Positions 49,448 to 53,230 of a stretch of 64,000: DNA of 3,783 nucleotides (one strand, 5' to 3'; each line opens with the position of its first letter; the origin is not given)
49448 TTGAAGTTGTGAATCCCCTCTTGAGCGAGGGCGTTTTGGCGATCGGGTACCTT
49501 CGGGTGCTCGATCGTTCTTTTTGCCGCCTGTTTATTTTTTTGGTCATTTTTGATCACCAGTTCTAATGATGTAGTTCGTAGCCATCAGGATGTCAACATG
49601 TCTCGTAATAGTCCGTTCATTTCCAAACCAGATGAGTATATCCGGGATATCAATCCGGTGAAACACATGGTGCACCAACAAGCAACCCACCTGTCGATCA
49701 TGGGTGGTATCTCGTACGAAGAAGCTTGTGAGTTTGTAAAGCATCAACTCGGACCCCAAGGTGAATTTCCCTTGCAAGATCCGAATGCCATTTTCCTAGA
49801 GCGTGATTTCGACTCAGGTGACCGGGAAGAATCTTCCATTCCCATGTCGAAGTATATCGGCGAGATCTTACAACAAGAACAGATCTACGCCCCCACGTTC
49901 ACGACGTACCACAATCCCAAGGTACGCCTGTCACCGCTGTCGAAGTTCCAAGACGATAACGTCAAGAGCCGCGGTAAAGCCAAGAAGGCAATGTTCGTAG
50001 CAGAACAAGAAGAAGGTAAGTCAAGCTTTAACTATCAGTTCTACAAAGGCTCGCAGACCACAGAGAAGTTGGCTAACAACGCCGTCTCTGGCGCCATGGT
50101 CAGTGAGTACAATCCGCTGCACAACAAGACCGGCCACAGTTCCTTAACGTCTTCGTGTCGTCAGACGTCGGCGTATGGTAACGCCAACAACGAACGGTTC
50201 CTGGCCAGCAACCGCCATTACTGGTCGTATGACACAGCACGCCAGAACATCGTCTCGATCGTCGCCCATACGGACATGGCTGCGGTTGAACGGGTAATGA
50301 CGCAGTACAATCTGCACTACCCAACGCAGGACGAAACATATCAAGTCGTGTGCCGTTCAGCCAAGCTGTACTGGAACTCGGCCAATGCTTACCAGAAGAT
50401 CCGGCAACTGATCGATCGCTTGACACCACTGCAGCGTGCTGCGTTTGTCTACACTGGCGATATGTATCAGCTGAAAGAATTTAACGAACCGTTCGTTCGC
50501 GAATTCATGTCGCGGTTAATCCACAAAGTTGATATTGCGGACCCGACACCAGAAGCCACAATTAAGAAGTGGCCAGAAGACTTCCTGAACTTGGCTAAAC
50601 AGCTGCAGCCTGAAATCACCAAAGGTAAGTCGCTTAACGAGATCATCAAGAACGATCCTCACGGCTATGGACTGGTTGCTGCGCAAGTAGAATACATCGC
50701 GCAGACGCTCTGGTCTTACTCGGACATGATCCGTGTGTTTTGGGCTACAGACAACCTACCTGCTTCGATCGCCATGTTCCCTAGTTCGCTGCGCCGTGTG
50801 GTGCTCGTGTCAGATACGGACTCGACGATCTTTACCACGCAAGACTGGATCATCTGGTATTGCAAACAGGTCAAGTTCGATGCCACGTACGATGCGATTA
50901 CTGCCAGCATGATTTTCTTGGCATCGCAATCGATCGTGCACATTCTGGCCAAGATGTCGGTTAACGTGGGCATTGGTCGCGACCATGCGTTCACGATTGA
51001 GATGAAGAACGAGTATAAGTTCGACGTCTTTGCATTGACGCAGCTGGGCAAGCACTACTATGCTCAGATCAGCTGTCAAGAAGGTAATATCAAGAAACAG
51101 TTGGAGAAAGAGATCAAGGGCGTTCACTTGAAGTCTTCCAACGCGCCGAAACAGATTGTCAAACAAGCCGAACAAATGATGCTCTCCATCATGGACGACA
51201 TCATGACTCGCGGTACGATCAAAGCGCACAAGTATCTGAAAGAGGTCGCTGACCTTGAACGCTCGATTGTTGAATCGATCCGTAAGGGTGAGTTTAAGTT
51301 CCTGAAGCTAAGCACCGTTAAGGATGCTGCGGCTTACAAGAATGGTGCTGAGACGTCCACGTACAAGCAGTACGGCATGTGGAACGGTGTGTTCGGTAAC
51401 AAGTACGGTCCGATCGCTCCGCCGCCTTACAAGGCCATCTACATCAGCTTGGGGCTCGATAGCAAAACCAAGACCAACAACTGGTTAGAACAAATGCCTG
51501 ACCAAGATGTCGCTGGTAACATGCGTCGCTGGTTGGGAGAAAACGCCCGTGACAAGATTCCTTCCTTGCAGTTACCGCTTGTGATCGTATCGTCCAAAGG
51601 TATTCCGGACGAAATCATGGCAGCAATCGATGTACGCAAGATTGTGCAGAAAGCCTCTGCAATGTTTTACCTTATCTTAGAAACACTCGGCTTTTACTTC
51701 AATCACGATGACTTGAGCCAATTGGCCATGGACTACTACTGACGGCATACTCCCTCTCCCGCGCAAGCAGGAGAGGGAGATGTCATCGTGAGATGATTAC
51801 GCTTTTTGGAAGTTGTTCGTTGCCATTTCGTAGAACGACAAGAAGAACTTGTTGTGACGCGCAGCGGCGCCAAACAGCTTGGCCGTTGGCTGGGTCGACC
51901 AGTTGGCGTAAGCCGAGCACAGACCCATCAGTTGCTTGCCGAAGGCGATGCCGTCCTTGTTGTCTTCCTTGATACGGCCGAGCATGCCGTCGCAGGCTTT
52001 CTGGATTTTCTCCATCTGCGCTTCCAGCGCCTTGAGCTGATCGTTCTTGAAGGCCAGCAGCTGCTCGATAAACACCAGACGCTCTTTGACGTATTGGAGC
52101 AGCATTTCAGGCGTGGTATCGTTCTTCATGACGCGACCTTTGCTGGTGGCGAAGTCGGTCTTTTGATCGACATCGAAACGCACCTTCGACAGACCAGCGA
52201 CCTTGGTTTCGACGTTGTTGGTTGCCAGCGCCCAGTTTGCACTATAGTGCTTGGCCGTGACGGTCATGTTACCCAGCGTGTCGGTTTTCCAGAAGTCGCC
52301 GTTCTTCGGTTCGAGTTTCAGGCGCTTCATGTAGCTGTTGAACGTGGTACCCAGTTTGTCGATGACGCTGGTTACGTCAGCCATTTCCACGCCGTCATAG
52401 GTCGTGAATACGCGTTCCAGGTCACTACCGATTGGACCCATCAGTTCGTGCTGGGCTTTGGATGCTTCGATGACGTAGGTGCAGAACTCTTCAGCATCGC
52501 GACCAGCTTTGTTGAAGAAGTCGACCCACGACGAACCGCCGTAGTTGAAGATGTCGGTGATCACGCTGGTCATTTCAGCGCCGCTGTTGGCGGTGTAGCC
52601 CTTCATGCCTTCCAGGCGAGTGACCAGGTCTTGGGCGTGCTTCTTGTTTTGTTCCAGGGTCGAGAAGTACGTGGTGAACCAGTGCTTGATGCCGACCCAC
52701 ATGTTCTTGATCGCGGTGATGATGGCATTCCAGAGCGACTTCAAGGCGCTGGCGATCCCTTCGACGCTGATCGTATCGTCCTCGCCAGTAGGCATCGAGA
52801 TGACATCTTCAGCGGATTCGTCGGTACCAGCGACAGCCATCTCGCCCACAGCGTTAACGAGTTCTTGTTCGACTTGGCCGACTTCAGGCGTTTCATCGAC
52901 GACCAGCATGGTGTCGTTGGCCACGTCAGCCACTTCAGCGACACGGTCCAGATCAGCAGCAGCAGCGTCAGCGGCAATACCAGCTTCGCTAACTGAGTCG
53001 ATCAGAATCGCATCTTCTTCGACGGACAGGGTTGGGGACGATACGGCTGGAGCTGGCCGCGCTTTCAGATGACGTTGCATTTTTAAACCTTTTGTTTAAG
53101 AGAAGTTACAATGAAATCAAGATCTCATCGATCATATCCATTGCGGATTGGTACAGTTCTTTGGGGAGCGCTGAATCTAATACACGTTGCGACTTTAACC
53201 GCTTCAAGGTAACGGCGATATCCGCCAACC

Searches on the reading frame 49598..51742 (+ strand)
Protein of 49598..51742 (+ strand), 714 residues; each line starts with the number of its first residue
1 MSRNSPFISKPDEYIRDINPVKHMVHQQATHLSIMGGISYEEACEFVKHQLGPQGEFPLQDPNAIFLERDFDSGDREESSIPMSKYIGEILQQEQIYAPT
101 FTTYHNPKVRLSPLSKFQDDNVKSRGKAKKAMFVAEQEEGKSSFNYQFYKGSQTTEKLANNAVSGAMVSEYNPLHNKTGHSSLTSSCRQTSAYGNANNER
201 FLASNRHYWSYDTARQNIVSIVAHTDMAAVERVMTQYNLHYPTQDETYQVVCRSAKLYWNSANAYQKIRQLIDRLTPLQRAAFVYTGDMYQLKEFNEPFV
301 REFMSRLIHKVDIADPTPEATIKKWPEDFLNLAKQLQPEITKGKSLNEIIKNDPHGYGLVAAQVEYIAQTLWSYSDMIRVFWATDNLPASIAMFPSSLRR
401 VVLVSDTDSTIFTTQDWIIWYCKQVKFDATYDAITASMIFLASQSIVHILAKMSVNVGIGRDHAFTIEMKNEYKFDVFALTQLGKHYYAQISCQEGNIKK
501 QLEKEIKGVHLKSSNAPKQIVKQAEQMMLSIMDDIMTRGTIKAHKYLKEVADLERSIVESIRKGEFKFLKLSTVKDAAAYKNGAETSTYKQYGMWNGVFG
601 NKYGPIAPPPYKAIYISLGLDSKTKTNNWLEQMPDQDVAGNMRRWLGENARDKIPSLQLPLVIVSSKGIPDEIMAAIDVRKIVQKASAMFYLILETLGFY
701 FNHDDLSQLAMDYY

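Call 7: search_protein_families(library=pfam, proteins=[window:49598-51742:+], max_evalue=0.01)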
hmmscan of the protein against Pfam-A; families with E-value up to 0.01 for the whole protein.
window:49598-51742:+ (714 aa): 1 family
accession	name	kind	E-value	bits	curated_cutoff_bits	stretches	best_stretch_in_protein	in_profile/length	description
PF20286.3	divDNApol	-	3.2e-233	776.4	25.7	1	10-714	2-705/705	Divergent Family B DNA polymerase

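Call 8: search_dna_similar(query=window:49598-51742:+, collection=phages, mode=protein, max_rows=30)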
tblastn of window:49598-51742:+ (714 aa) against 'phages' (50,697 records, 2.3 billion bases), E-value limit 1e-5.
Records with a match: 306; places in all: 307; records where one place covers at least 80% of the query: 290.
Best place of each record, by identity: <60% 306.
By first word of the organism name: Pseudomonas 81; Erwinia 62; Salmonella 24; Vibrio 23; Serratia 21; Aeromonas 20; Klebsiella 16; Ralstonia 13; Bacillus 9; Burkholderia 4; and 17 more.
By host as written in the record: Erwinia amylovora 35; Pseudomonas aeruginosa 32; - 30; Erwinia amylovora ATCC 29780 19; Klebsiella pneumoniae 14; Aeromonas hydrophila 10; Pseudomonas aeruginosa PAO1 8; Ralstonia solanacearum 6; and 85 more.
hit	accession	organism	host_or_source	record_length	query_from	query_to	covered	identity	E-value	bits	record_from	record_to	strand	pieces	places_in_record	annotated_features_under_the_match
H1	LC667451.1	Burkholderia phage FLC9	Burkholderia glumae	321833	4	712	99%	44.8%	0e+0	611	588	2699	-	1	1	hypothetical protein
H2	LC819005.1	Ralstonia phage FLC1-1B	Ralstonia pseudosolanacearum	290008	1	714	100%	40.4%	2e-169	545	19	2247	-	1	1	putative T4-like DNA polymarase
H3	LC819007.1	Ralstonia phage FLC4-3B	Ralstonia pseudosolanacearum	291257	1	714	100%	40.4%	2e-169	545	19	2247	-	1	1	putative T4-like DNA polymarase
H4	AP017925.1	Ralstonia phage RP31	Ralstonia solanacearum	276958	1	714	100%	40.3%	9e-161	520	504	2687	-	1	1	putative T4-like DNA polymerase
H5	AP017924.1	Ralstonia phage RP12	Ralstonia solanacearum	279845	1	714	100%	40.3%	1e-160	520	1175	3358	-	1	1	putative T4-like DNA polymerase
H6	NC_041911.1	Ralstonia phage RP12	Ralstonia solanacearum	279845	1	714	100%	40.3%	1e-160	520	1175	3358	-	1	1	DNA polymerase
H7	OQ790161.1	Xanthomonas phage RTH11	Xanthomonas sp.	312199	7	712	99%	38.1%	2e-148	484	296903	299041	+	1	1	DNA polymerase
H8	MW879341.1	Erwinia phage pEa_SNUABM_54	Erwinia amylovora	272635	7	712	99%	38.0%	6e-149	486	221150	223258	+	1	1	hypothetical protein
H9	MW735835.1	Pseudomonas phage pPa_SNUABM_DT01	Pseudomonas aeruginosa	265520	5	714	99%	37.0%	2e-133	441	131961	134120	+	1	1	putative DNA polymerase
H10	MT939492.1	Xanthomonas phage Xoo-sp14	Xanthomonas oryzae pv. oryzae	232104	7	712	99%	37.2%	1e-156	508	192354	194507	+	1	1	hypothetical protein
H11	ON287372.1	Serratia phage vB_SmaS-Totoro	Serratia marcescens LVF3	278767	4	713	99%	36.9%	2e-139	458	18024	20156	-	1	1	hypothetical protein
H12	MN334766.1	Serratia phage PCH45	Serratia sp. ATCC 39006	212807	4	713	99%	36.9%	3e-123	411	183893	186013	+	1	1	hypothetical protein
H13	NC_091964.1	Serratia phage PCH45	Serratia sp. ATCC 39006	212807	4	713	99%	36.9%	3e-123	411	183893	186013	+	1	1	hypothetical protein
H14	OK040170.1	Serratia phage BUCT660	Serratia marcescens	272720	1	713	100%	36.6%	1e-136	450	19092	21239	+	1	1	putative DNA polymerase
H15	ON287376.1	Serratia phage vB_SmaM-Kodama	Serratia marcescens LVF3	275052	1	713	100%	36.6%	1e-136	450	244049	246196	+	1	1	hypothetical protein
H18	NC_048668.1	Serratia phage vB_SmaM_ 2050HW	Serratia marcescens wk2050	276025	1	713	100%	36.6%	1e-136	450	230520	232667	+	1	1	DNA polymerase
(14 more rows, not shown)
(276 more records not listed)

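Call 12: find_related_loci(query=window:49598-51742:+, collection=viral_contigs, flank=3000)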
Query window:49598-51742:+ (714 aa) in viral_contigs; peptide patterns used: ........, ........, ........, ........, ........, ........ (x = any residue, [..] = any of these).
5 stretches matched a pattern; 5 encode a relative of the query (tblastn E <= 1e-3); 5 distinct loci.
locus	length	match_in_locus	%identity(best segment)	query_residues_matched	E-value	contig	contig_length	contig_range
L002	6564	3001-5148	83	1-714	0e+0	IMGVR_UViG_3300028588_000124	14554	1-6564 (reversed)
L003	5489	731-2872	82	1-714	0e+0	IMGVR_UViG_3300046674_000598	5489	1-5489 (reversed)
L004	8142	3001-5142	82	1-714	0e+0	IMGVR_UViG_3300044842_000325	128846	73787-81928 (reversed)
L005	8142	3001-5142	81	1-714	0e+0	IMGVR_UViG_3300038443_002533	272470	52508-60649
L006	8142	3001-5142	80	1-714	0e+0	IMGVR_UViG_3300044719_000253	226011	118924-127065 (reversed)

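Call 23: get_annotated_region(hit=H1, flank=2500)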
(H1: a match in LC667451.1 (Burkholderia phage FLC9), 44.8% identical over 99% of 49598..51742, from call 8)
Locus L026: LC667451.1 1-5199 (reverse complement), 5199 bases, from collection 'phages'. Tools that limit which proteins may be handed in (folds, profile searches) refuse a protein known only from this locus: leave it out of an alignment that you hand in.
description: Burkholderia phage FLC9 DNA, complete genome.
organism: Burkholderia phage FLC9 (NCBI taxid 2906467)
taxonomy: Viruses; Duplodnaviria; Heunggongvirae; Uroviricota; Caudoviricetes
host: Burkholderia glumae; source: -; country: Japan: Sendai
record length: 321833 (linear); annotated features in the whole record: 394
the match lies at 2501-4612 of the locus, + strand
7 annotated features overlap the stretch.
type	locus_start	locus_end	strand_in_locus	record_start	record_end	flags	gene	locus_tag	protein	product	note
CDS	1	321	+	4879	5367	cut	-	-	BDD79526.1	hypothetical protein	FLC9_gp7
CDS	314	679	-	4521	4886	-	-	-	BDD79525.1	hypothetical protein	FLC9_gp6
CDS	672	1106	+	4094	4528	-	-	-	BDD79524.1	hypothetical protein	FLC9_gp5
CDS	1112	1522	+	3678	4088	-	-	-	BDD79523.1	hypothetical protein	FLC9_gp4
CDS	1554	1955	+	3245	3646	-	-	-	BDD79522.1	hypothetical protein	FLC9_gp3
CDS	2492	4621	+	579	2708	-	-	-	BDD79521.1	hypothetical protein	FLC9_gp2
CDS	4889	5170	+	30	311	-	-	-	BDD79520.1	hypothetical protein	FLC9_gp1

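Call 24: get_annotated_region(hit=H6, flank=2500)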
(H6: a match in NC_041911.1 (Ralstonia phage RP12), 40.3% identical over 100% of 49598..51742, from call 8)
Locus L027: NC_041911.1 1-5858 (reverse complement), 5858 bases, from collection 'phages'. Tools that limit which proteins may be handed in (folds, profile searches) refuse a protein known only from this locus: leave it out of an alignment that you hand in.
description: Ralstonia phage RP12 DNA, complete genome.
organism: Ralstonia phage RP12 (NCBI taxid 1923889)
taxonomy: Viruses; Duplodnaviria; Heunggongvirae; Uroviricota; Caudoviricetes; Ripduovirus; Ripduovirus RP12
host: Ralstonia solanacearum; source: -; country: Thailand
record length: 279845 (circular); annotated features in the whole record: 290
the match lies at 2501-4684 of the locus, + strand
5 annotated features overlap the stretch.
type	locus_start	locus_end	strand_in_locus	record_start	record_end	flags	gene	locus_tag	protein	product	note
CDS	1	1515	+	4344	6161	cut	-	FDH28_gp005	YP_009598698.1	hypothetical protein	ORF005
CDS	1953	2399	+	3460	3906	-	-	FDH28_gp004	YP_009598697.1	hypothetical protein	ORF004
CDS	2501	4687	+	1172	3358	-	-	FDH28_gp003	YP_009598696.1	DNA polymerase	ORF003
CDS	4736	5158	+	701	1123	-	-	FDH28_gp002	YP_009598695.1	MutT/NUDIX hydrolase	ORF002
CDS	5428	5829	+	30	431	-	-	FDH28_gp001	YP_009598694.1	HNH endonuclease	ORF001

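Call 56: get_annotated_region(hit=H7, flank=1500)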
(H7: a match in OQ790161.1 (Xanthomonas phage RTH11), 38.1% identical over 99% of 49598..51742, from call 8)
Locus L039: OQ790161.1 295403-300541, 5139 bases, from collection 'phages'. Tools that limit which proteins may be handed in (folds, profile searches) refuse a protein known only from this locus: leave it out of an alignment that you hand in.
description: Xanthomonas phage RTH11, complete genome.
organism: Xanthomonas phage RTH11 (NCBI taxid 3044021)
taxonomy: Viruses; Duplodnaviria; Heunggongvirae; Uroviricota; Caudoviricetes
host: Xanthomonas sp.; source: Ditch water; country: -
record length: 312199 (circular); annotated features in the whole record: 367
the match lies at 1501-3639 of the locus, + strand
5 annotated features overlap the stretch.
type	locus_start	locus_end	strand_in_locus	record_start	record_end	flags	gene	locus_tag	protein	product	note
CDS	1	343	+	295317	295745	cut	-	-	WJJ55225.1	hypothetical protein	-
CDS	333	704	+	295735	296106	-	-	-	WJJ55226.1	hypothetical protein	-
CDS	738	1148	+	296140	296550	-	-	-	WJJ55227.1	hypothetical protein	-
CDS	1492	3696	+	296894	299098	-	-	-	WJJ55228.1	DNA polymerase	-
CDS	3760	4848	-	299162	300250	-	-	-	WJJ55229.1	hypothetical protein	-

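Call 57: get_annotated_region(hit=H10, flank=1500)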
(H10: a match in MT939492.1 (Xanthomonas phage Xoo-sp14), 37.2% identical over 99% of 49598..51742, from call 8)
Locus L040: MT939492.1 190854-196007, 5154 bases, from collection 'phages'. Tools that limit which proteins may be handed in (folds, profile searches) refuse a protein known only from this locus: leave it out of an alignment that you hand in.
description: Xanthomonas phage Xoo-sp14, complete genome.
organism: Xanthomonas phage Xoo-sp14 (NCBI taxid 2769337)
taxonomy: Viruses; Duplodnaviria; Heunggongvirae; Uroviricota; Caudoviricetes
host: Xanthomonas oryzae pv. oryzae; source: soil; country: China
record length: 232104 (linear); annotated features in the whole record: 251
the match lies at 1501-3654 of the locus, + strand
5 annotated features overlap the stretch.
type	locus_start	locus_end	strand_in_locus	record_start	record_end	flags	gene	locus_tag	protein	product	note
CDS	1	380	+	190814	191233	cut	-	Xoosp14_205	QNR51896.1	hypothetical protein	-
CDS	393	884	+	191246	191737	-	-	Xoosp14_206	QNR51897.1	hypothetical protein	-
CDS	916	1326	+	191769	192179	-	-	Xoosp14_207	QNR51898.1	hypothetical protein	-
CDS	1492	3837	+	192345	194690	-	-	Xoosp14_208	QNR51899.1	hypothetical protein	-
CDS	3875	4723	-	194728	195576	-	-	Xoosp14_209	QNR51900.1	hypothetical protein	-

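Call 58: get_annotated_region(hit=H9, flank=1500)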
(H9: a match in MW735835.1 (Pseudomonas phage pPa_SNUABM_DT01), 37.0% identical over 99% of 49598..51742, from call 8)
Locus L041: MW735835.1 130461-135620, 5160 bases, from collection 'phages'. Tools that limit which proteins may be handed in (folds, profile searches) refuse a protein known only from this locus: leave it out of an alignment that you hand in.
description: Pseudomonas phage pPa_SNUABM_DT01, complete genome.
organism: Pseudomonas phage pPa_SNUABM_DT01 (NCBI taxid 2820398)
taxonomy: Viruses; Duplodnaviria; Heunggongvirae; Uroviricota; Caudoviricetes
host: Pseudomonas aeruginosa; source: sewage water; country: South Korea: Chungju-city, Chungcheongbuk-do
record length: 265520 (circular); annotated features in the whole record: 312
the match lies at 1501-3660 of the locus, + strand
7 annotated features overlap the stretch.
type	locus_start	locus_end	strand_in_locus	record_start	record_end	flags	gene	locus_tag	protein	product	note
CDS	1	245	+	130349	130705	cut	-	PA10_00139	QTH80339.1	hypothetical protein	-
CDS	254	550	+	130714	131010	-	-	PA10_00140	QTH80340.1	hypothetical protein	-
CDS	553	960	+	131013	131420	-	-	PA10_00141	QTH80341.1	hypothetical protein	-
CDS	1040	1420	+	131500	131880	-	-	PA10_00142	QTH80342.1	hypothetical protein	-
CDS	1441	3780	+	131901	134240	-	-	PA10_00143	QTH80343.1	putative DNA polymerase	DNA_pol_B; DNA polymerase family B (PF00136.22); Pfam-A_v33.1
CDS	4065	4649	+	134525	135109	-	-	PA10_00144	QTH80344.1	hypothetical protein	-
CDS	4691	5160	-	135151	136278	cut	-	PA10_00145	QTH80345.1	hypothetical protein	-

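Call 59: get_annotated_region(hit=H18, flank=1500)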
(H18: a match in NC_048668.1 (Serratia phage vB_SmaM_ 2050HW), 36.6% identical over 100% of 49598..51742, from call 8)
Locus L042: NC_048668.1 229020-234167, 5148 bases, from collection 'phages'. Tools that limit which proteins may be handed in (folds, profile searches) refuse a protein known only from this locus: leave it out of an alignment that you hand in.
description: Serratia phage 2050HW, complete genome.
organism: Serratia phage vB_SmaM_ 2050HW (NCBI taxid 2024252)
taxonomy: Viruses; Duplodnaviria; Heunggongvirae; Uroviricota; Caudoviricetes; Moabitevirus; Moabitevirus mv2050HW
host: Serratia marcescens wk2050; source: -; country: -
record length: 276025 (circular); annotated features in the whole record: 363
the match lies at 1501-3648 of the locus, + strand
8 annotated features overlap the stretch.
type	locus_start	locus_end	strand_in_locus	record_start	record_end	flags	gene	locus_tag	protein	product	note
CDS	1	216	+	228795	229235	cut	-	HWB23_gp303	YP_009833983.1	hypothetical protein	-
CDS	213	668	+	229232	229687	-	-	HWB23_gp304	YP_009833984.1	hypothetical protein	-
CDS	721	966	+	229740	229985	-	-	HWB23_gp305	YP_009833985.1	hypothetical protein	-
CDS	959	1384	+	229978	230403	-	-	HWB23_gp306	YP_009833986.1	hypothetical protein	-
CDS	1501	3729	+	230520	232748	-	-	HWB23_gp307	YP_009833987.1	DNA polymerase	-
CDS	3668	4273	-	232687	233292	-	-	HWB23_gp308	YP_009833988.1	hypothetical protein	-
CDS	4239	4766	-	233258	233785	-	-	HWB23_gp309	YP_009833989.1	hypothetical protein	-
CDS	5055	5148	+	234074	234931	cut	-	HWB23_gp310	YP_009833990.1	hypothetical protein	-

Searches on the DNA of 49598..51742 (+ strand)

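Call 73: search_dna_similar(query=L027:1516-1952:+, collection=phages, mode=distant, max_rows=20)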
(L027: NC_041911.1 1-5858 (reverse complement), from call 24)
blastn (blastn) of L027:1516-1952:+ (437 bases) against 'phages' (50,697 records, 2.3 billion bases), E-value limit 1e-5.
Records with a match: 3; places in all: 3; records where one place covers at least 80% of the query: 3.
Best place of each record, by identity: >=99% 3.
By first word of the organism name: Ralstonia 3.
By host as written in the record: Ralstonia solanacearum 3.
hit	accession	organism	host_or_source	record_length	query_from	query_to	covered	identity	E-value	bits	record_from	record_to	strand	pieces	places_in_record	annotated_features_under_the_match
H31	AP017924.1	Ralstonia phage RP12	Ralstonia solanacearum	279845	1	437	100%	100.0%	0e+0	789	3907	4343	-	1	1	none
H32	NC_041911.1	Ralstonia phage RP12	Ralstonia solanacearum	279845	1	437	100%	100.0%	0e+0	789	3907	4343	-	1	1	none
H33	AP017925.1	Ralstonia phage RP31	Ralstonia solanacearum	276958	1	437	100%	99.1%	0e+0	771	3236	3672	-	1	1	none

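Call 74: search_dna_similar(query=L026:1956-2491:+, collection=phages, mode=distant, max_rows=20)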
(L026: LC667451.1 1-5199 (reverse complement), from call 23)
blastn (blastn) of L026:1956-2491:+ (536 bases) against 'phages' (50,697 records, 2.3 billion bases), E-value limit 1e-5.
Records with a match: 1; places in all: 1; records where one place covers at least 80% of the query: 1.
Best place of each record, by identity: >=99% 1.
By first word of the organism name: Burkholderia 1.
By host as written in the record: Burkholderia glumae 1.
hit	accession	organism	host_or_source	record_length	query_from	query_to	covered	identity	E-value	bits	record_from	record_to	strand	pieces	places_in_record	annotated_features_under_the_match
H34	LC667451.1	Burkholderia phage FLC9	Burkholderia glumae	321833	1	536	100%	100.0%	0e+0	967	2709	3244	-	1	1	none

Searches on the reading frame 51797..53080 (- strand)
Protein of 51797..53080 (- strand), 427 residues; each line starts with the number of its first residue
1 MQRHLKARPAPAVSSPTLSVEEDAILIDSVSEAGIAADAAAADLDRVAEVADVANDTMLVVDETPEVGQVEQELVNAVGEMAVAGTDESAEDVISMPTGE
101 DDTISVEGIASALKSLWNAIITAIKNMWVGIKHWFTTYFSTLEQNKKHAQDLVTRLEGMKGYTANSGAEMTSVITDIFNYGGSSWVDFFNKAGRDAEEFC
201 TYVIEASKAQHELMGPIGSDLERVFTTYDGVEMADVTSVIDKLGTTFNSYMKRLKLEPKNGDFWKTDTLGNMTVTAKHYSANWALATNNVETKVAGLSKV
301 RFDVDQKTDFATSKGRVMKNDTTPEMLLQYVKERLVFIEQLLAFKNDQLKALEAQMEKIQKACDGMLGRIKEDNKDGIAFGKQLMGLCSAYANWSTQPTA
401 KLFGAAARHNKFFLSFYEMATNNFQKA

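Call 7: search_protein_families(library=pfam, proteins=[window:51797-53080:-], max_evalue=0.01)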
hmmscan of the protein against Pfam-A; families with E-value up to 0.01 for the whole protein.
window:51797-53080:- (427 aa): 2 families
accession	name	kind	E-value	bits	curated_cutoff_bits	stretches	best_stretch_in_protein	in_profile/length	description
PF12699.13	phiKZ_IP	-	3.6e-18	66.4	27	1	38-408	7-376/387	phiKZ-like phage internal head proteins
PF06419.17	COG6_N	-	0.0095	16.5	27.4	0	346-377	39-70/114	Conserved oligomeric complex COG6, N-terminal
